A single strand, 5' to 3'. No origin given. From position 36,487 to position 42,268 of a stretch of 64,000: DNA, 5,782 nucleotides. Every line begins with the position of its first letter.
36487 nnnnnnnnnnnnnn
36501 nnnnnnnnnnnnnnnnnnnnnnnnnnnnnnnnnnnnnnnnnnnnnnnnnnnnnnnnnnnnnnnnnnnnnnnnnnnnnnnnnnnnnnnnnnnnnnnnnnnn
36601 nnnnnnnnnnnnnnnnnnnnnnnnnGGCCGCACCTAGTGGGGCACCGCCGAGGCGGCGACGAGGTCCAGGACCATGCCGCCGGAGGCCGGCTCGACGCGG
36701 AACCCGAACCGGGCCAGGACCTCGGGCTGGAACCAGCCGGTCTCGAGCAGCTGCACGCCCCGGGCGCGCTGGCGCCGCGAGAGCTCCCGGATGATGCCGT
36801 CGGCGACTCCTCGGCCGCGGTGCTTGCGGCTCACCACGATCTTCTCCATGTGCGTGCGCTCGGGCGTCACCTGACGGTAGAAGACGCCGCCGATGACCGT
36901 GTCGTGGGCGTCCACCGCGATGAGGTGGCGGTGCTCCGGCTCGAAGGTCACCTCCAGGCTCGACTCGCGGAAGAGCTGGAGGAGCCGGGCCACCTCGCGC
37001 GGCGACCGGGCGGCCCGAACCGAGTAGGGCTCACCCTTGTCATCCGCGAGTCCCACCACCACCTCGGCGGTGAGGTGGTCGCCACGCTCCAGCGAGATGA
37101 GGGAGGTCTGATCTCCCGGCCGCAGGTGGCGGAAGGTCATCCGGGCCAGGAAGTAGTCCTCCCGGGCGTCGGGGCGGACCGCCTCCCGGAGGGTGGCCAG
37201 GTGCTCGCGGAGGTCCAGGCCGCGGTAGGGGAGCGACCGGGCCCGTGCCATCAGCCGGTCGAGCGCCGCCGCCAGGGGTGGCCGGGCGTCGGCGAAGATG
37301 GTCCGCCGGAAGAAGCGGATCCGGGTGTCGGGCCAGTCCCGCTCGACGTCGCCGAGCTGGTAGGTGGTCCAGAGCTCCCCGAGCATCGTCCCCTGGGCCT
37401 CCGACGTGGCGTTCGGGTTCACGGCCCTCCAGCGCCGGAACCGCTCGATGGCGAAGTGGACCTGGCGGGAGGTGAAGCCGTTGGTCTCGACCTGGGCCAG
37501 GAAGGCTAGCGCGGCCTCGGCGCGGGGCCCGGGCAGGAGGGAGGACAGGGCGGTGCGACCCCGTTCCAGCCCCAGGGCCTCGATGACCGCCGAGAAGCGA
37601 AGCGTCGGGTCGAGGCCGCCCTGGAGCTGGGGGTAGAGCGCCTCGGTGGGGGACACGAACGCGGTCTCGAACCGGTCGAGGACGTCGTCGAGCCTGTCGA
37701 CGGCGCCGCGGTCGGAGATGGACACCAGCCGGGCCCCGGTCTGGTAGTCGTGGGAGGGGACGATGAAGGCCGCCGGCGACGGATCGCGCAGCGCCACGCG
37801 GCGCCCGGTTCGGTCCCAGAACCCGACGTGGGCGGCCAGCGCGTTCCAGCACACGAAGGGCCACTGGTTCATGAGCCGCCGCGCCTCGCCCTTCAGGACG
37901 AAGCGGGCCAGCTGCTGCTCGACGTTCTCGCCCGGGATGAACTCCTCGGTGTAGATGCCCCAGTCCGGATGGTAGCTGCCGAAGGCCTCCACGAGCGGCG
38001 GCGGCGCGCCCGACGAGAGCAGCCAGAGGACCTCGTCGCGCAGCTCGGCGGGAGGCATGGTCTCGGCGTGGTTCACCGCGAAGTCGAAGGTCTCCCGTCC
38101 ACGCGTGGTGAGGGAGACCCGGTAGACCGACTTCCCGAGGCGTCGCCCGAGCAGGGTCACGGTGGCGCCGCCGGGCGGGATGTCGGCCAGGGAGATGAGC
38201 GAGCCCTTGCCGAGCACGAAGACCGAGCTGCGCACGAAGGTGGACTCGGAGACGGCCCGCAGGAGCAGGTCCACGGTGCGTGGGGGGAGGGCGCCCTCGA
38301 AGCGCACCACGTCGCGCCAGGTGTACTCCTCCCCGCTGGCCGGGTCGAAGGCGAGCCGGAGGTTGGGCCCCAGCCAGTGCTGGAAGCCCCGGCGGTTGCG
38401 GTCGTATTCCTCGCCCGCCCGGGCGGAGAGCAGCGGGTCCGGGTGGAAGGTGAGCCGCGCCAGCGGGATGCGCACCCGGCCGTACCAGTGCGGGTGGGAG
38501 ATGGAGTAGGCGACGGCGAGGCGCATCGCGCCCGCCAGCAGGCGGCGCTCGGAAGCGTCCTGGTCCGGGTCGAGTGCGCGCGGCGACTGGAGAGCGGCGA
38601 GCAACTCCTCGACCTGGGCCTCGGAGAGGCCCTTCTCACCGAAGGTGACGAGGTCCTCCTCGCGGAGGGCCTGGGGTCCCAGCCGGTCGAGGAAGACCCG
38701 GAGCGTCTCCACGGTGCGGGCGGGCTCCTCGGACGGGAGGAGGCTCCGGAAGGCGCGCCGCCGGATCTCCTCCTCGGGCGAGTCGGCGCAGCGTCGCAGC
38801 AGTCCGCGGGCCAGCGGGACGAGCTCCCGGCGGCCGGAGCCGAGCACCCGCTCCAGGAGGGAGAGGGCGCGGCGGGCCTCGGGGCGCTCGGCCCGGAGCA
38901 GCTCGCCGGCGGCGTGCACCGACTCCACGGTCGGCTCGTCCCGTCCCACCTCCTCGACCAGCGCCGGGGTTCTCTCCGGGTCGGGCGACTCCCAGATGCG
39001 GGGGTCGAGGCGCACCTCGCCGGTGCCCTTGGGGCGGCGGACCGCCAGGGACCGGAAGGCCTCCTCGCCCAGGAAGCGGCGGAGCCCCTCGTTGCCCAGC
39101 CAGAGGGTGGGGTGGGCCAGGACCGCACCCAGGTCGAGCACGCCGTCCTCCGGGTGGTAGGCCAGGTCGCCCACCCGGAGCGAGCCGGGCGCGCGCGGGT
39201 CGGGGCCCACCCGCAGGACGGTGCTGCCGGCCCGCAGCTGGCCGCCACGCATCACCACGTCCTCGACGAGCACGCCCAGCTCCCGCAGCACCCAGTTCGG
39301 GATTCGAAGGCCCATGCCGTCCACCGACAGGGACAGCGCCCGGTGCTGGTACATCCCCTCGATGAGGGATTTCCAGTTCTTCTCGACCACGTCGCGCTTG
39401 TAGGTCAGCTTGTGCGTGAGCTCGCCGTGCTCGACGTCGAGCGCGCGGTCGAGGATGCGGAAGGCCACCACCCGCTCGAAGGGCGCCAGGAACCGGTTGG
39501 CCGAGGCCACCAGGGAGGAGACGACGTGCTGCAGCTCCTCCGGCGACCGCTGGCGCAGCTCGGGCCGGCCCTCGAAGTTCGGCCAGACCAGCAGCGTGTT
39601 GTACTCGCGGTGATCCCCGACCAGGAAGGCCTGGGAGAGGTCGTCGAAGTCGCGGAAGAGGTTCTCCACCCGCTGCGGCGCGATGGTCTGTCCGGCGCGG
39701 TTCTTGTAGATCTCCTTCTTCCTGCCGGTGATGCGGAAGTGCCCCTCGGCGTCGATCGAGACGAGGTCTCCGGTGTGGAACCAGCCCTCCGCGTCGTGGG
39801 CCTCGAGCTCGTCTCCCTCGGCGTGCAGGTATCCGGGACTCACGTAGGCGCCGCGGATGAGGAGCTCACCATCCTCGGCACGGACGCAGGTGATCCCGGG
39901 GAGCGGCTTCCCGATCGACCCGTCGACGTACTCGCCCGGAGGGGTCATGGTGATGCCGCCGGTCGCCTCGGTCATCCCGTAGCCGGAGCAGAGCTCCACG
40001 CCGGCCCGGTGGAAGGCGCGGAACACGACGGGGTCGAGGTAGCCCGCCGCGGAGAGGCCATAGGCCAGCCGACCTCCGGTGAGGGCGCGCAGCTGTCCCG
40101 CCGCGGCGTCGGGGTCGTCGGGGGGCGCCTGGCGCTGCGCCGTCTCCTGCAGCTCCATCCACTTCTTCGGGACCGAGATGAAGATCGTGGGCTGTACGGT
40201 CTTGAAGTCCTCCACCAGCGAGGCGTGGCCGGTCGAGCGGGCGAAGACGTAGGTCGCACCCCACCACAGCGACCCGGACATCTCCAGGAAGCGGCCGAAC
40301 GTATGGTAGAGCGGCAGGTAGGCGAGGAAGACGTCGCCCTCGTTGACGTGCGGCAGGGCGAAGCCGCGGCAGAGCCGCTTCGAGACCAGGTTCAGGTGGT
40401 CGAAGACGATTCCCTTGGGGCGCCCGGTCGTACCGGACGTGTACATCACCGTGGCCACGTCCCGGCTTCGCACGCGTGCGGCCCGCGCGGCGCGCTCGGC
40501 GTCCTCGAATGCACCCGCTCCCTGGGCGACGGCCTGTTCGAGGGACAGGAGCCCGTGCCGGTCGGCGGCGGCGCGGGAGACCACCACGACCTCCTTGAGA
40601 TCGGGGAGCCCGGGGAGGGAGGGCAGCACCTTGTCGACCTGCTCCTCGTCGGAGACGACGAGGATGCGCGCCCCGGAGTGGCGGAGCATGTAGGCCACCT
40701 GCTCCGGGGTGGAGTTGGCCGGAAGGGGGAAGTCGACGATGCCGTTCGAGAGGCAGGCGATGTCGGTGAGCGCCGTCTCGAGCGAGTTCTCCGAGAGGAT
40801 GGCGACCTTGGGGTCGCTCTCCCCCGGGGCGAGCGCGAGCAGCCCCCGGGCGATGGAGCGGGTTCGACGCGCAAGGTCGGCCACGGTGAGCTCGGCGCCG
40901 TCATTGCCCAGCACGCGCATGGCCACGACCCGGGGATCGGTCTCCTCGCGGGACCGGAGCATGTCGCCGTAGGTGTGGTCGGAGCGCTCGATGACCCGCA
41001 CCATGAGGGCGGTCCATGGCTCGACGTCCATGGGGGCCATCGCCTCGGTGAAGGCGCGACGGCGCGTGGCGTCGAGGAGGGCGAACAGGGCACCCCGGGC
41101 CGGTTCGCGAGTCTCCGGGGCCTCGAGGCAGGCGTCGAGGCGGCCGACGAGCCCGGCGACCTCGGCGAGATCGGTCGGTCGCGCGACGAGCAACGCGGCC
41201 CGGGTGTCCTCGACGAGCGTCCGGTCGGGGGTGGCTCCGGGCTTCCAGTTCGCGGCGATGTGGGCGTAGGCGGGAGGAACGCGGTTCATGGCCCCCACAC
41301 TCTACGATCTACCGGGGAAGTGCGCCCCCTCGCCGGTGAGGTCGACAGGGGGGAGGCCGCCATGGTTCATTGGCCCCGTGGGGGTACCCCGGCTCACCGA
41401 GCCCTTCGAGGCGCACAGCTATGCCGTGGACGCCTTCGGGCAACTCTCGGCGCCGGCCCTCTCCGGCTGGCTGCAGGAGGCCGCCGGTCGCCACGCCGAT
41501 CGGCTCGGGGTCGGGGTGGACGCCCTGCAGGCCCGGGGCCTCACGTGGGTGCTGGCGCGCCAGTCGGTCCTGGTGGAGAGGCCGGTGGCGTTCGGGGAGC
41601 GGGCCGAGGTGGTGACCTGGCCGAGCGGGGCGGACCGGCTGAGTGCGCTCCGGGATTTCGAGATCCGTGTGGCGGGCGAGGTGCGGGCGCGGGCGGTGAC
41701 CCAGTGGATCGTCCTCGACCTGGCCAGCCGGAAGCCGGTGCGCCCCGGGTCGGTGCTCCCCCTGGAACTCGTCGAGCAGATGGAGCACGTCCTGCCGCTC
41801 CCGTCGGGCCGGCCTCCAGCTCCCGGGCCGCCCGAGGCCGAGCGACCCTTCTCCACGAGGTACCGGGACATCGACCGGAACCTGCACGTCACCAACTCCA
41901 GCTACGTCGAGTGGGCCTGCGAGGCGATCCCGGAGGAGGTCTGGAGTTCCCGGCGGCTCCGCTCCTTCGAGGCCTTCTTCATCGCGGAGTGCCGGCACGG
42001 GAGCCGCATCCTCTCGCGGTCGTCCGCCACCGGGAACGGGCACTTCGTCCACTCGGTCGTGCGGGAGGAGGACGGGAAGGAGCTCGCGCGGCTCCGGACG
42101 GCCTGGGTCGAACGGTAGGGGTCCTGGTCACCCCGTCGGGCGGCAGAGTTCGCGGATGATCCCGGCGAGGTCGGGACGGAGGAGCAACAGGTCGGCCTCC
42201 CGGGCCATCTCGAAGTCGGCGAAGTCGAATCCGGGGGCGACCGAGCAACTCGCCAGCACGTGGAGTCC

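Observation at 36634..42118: Giant acyl-adenylate ligase / unknown 790-aa core / GNAT fusion, divergently paired with an acyl-ACP thioesterase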

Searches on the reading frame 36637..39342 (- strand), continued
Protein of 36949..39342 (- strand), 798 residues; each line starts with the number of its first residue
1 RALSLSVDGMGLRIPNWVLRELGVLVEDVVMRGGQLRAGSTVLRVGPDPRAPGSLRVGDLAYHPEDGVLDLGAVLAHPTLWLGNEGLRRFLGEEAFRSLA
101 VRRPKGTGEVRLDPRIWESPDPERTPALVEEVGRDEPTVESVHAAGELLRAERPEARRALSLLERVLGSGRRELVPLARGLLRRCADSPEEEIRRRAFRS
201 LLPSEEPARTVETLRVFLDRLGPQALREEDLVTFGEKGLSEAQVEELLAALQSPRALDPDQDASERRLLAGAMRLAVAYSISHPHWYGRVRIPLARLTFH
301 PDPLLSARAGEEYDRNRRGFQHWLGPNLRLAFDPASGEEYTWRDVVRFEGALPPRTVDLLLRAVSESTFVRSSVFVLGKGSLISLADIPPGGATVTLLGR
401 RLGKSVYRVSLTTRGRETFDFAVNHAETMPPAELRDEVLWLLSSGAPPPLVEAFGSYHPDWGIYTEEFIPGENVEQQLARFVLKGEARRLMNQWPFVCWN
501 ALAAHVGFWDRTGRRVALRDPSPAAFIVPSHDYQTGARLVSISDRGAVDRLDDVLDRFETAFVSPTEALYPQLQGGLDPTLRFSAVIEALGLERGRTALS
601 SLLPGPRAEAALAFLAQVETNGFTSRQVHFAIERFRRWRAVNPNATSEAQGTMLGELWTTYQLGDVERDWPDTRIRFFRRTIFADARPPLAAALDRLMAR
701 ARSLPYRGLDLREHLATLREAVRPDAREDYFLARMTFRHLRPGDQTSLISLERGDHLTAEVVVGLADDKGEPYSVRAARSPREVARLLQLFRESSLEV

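Call 75: find_encoding_contigs(protein=P0056, flank=6000, max_places=1)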
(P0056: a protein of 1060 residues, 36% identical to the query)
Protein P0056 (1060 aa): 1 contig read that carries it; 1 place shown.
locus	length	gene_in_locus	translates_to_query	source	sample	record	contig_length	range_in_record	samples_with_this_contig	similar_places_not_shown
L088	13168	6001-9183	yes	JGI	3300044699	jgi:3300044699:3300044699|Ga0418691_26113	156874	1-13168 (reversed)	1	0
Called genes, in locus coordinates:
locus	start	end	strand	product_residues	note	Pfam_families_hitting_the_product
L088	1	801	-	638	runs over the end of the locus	PF04879:Molybdop_Fe4S4, PF00384:Molybdopterin, PF01568:Molydop_binding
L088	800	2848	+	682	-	-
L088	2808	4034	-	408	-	PF00483:NTP_transferase, PF24894:Hexapep_GlmU (weak), PF25247:LbH_GLGC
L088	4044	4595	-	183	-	PF07998:Peptidase_M54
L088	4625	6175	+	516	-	PF00501:AMP-binding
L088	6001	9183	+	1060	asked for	PF23562:AMP-binding_C_3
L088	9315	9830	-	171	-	PF00106:adh_short, PF01370:Epimerase, PF13460:NAD_binding_10 (weak), PF13561:adh_short_C2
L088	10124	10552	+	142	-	PF00561:Abhydrolase_1, PF12697:Abhydrolase_6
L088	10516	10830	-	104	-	-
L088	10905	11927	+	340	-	PF09335:VTT_dom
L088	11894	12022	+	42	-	-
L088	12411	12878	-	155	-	PF00285:Citrate_synt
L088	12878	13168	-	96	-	?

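Call 76: find_encoding_contigs(protein=P0053, flank=6000, max_places=1)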
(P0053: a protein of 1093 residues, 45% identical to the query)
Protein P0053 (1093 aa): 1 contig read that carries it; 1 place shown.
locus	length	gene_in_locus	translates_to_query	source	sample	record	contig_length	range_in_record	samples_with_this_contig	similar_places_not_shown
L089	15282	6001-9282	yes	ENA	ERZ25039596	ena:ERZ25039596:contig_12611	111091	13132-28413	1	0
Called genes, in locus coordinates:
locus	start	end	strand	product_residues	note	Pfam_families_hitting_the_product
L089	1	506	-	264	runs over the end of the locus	PF02358:Trehalose_PPase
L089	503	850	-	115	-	PF00982:Glyco_transf_20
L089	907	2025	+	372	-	-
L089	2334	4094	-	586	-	-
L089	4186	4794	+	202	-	PF00654:Voltage_CLC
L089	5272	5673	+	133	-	PF00501:AMP-binding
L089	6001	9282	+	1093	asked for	-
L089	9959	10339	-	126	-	-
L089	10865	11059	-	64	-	-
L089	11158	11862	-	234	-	-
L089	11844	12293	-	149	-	PF01734:Patatin (weak)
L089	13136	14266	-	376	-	PF00291:PALP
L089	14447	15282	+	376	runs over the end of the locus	-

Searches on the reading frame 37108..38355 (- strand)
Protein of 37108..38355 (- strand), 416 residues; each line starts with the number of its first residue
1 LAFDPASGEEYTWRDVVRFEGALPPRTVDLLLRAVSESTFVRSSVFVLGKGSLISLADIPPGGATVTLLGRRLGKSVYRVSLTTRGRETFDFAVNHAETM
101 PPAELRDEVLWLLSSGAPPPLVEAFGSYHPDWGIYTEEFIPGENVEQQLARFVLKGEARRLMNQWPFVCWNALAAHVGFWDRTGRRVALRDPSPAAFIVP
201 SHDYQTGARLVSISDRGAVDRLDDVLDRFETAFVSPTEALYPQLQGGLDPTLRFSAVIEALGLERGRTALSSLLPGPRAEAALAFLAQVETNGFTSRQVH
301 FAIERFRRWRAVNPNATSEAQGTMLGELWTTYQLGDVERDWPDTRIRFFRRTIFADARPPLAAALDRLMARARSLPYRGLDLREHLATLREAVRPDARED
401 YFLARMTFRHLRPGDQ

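Call 41: predict_structure(alignment_id=A4)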
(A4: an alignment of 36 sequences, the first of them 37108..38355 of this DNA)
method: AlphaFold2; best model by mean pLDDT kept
length: 416 residues; sequences in the alignment: 36
mean_pLDDT: 88.3   pTM: 0.79
mean pLDDT of the five models: 88.3, 86.4, 86.0, 85.4, 82.4
residues with pLDDT >= 90: 239; 70-90: 149; 50-70: 25; < 50: 3
segments of 3 or more residues with pLDDT < 50: none
pLDDT, mean of each block of 10 residues (from residue 1): 90 94 89 91 87 91 90 84 92 88 82 59 75 83 77 84 88 90 88 80 58 78 96 93 88 94 94 97 97 93 94 95 94 91 95 96 96 90 93 94 91 83
secondary structure, 60 per line:
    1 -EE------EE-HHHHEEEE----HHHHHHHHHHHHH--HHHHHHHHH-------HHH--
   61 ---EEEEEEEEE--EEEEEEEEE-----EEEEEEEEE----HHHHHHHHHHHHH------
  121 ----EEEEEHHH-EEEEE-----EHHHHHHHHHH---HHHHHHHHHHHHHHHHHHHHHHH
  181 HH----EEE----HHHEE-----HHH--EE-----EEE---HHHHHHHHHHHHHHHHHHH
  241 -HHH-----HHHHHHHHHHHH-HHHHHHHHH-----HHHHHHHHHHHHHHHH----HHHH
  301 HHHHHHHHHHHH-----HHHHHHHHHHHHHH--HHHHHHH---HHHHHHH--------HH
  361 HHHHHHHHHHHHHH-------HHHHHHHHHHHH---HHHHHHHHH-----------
elements in order: H13-16 E17-20 H25-37 H40-48 E64-72 E75-83 E89-97 H102-114 E125-129 E134-138 H145-154 H158-182 E187-189 E216-218 H222-240 H250-261 H263-271 H277-292 H297-312 H318-331 H334-340 H344-350 H359-374 H382-393 H397-405
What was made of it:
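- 37108..38355 (-): Protein-kinase-like fold (aa 982-1397) with degenerate catalytic residues, read as a pseudokinase-like scaffold. AF2 model with pLDDT 88.3 and pTM 0.79 (call 41).
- On Protein-kinase-like superfamily: The AF2 model has pLDDT 88.3 (call 41).
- On Protein-kinase-like superfamily (active kinases): The mapping of residues to kinase positions comes from secondary structure (call 41), not from a residue-level superposition.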

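Call 44: fold_search(model_id=the predicted structure, library=pdb)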
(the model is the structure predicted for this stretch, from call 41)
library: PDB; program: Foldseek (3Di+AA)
matches with E <= 10: 994; with E <= 0.001: 51
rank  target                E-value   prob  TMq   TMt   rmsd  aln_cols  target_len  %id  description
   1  7szb_A                3.9e-05  1.00  0.36  0.57   8.5       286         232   12  Crystal Structure Analysis of human PRPK complex with a compound (released 2023-01-25)
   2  7sza_A                7.1e-05  1.00  0.37  0.60   8.8       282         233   12  Crystal Structure Analysis of human PRPK complex with a compound (released 2023-01-25)
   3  6wqx_D                1.1e-04  1.00  0.35  0.58   7.6       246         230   13  Human PRPK-TPRKB complex (released 2021-02-17)
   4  2qoc                  1.2e-04  1.00  0.27  0.36  12.2       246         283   11  Human EphA3 kinase domain, phosphorylated, AMP-PNP bound structure (released 2007-08-21)
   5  7szb_C                1.6e-04  1.00  0.34  0.57   6.9       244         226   12  Crystal Structure Analysis of human PRPK complex with a compound (released 2023-01-25)
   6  7szd_A                1.7e-04  1.00  0.34  0.56   7.9       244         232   13  Crystal Structure Analysis of human PRPK complex with a compound (released 2022-12-14)
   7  6wqx_C                1.9e-04  1.00  0.35  0.58   7.5       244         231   13  Human PRPK-TPRKB complex (released 2021-02-17)
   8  3fxx_A                1.9e-04  1.00  0.28  0.37  12.0       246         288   10  Human EphA3 Kinase and Juxtamembrane Region Bound to Substrate KQWDNYE[pTyr]IW (released 2009-02-03)
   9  3zfx_H                2.1e-04  1.00  0.26  0.37  12.4       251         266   11  Crystal structure of EphB1 (released 2014-01-08)
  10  3kul_A                2.2e-04  1.00  0.29  0.42  12.4       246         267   10  Kinase domain of human ephrin type-A receptor 8 (EPHA8) (released 2009-12-15)
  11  7sza_C                2.4e-04  1.00  0.34  0.58   6.9       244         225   12  Crystal Structure Analysis of human PRPK complex with a compound (released 2023-01-25)
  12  1zar                  2.5e-04  1.00  0.31  0.46   5.6       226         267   12  Crystal Structure of A.fulgidus Rio2 Kinase Complexed With ADP and Manganese Ions (released 2005-06-21)
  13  1tqi                  2.8e-04  1.00  0.29  0.42   8.3       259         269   11  Crystal Structure of A. Fulgidus Rio2 Serine Protein Kinase (released 2004-09-28)
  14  4f9c_A                2.9e-04  1.00  0.27  0.36  12.3       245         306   17  Human CDC7 kinase in complex with DBF4 and XL413 (released 2012-10-31)
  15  2qon                  2.9e-04  1.00  0.26  0.35  12.1       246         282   10  Human EphA3 kinase and juxtamembrane region, Y596F:Y602F:Y742A triple mutant (released 2007-08-28)
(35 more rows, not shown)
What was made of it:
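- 37108..38355 (-): In Foldseek PDB the top 50 are all kinases; best is PRPK 7szb_A at E 3.9e-5 with TMt 0.57-0.60, and RIO2 1zar has TMt 0.46 (call 44).
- On Protein-kinase-like superfamily: The top 50 Foldseek PDB hits are all kinases, with probability 1.00 and best E-value 3.9e-5 (call 44).
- Closest known: PRPK/Bud32 and RIO2 atypical kinases. Same: These are the best structural matches to aa 982-1397 (TMt 0.57-0.60 and 0.46; call 44).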

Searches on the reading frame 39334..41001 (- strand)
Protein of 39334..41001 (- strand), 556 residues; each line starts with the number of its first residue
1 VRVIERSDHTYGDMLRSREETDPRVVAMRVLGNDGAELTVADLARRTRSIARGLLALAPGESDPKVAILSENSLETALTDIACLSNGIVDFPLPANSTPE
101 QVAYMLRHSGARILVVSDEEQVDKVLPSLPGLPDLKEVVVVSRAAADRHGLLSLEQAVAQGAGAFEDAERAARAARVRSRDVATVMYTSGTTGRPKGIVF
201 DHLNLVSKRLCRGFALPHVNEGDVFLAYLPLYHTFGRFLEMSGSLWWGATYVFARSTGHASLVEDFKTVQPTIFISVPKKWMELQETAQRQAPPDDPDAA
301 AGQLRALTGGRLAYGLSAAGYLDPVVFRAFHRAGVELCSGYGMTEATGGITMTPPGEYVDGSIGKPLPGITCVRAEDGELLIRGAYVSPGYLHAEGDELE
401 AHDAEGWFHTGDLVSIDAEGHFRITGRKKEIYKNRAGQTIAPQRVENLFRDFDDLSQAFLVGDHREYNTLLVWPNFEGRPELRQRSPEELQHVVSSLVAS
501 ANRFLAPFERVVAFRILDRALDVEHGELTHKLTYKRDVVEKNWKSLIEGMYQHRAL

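Call 48: search_solved_structures(query=window:39334-41001:-, max_evalue=1e-10)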
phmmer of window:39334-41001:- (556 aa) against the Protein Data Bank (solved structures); distinct sequences matched with E-value up to 1e-10: 97 (the best 60 are shown).
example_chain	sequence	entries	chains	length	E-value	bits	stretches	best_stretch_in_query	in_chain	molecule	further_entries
6k4c_A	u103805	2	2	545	3e-29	105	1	38-462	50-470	Ancestral luciferase AncLamp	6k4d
5ie0_A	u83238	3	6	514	1.6e-25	92.7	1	42-462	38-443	Oxalate--CoA ligase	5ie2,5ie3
6qjz_A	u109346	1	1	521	3.1e-25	91.8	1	37-462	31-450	oxalyl CoA-synthetase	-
2d1q_A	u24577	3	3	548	3.9e-25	91.5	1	62-455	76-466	Luciferin 4-monooxygenase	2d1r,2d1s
2d1t_A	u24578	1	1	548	5e-25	91.1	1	62-455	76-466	Luciferin 4-monooxygenase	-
8r2q_A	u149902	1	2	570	2.4e-24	88.9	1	20-463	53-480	Probable fatty-acid-CoA ligase FadD5 (Fatty-acid-CoA synthetase) (Fatty-acid-CoA synthase)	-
1ult_A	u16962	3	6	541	8.9e-24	87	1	34-466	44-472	long chain fatty acid-CoA ligase | long-chain-fatty-acid-CoA synthetase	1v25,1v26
8r2r_A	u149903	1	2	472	5.1e-23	84.5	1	20-453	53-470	Probable fatty-acid-CoA ligase FadD5 (Fatty-acid-CoA synthetase) (Fatty-acid-CoA synthase)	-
6q2m_A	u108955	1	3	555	1.3e-22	83.1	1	63-459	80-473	Luciferin 4-monooxygenase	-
4gxr_A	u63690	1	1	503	2.5e-22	82.2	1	22-461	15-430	Malonyl CoA synthetase, Benzoate-CoA ligase Chimeric protein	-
4gxq_A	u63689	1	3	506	2.5e-22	82.2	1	22-459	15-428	Malonyl CoA synthetase, Benzoate-CoA ligase Chimeric protein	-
4fuq_A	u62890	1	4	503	2.6e-22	82.1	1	22-458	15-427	Malonyl CoA synthetase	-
4fut_A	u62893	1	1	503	2.6e-22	82.1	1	22-458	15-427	Malonyl CoA synthetase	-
4g37_A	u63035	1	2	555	4.2e-22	81.5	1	63-459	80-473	Luciferin 4-monooxygenase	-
6hps_A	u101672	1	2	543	5e-22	81.2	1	63-459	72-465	Luciferin 4-monooxygenase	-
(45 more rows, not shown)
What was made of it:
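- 39343..40998 (-): AMP-forming adenylating ligase of ACSL type, aa 101-652, with core motifs intact: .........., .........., WFHTGD, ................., GELTHK. PDB sequence matches are luciferases, oxalate-CoA ligase, FadD5 and Thermus LC-FACS (call 48).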

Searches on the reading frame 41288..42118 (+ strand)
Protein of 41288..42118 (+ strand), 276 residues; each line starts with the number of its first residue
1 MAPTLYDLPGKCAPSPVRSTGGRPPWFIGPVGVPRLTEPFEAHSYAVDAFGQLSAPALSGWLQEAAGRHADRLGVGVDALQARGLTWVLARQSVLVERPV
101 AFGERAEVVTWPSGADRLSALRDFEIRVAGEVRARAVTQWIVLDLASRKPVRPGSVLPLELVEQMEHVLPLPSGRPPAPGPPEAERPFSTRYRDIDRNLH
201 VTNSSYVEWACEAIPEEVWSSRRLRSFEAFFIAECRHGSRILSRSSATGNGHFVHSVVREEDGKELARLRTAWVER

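Call 6: search_protein_families(library=pfam, proteins=[window:41288-42118:+], max_evalue=0.1)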
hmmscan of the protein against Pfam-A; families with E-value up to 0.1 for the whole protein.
window:41288-42118:+ (276 aa): 3 families
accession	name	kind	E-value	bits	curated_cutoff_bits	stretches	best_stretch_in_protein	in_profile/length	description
PF01643.23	Acyl-ACP_TE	-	2.2e-18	66.7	23.7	1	38-152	6-122/131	Acyl-ACP thioesterase N-terminal domain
PF20791.3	Acyl-ACP_TE_C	-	9.7e-16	58.3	21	1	185-274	9-100/101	Acyl-ACP thioesterase C-terminal domain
PF13279.12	4HBT_2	-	3.6e-13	50.5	25.5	2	47-152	6-113/122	Thioesterase-like superfamily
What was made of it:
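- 41378..42118 (+): Acyl-ACP thioesterase. The ORF opens at 41288 and the likely start is GTG 41378. It is a clade-specific neighbour, not a conserved partner. PF01643 and PF20791 (call 6).
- On Acyl-ACP thioesterase (neighbour gene): 66.7 and 58.3 bits (call 6).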

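Call 7: search_protein_families(library=ncbifam, proteins=[window:41288-42118:+], max_evalue=0.1)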
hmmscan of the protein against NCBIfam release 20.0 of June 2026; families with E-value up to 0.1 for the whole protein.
window:41288-42118:+ (276 aa): 2 families
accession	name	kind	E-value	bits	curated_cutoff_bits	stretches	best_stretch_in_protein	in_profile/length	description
NF047424.1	MenI_Staph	exception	0.00056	19.8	225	1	47-155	15-124/148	1,4-dihydroxy-2-naphthoyl-CoA hydrolase MenI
TIGR00051.1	TIGR00051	subfamily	0.0075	16.6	68.7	0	191-215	5-29/117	YbgC/FadM family acyl-CoA thioesterase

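Call 69: search_protein_families(library=padloc, proteins=[window:41288-42118:+], max_evalue=0.01)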
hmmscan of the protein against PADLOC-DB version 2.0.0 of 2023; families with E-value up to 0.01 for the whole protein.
window:41288-42118:+ (276 aa): 0 families
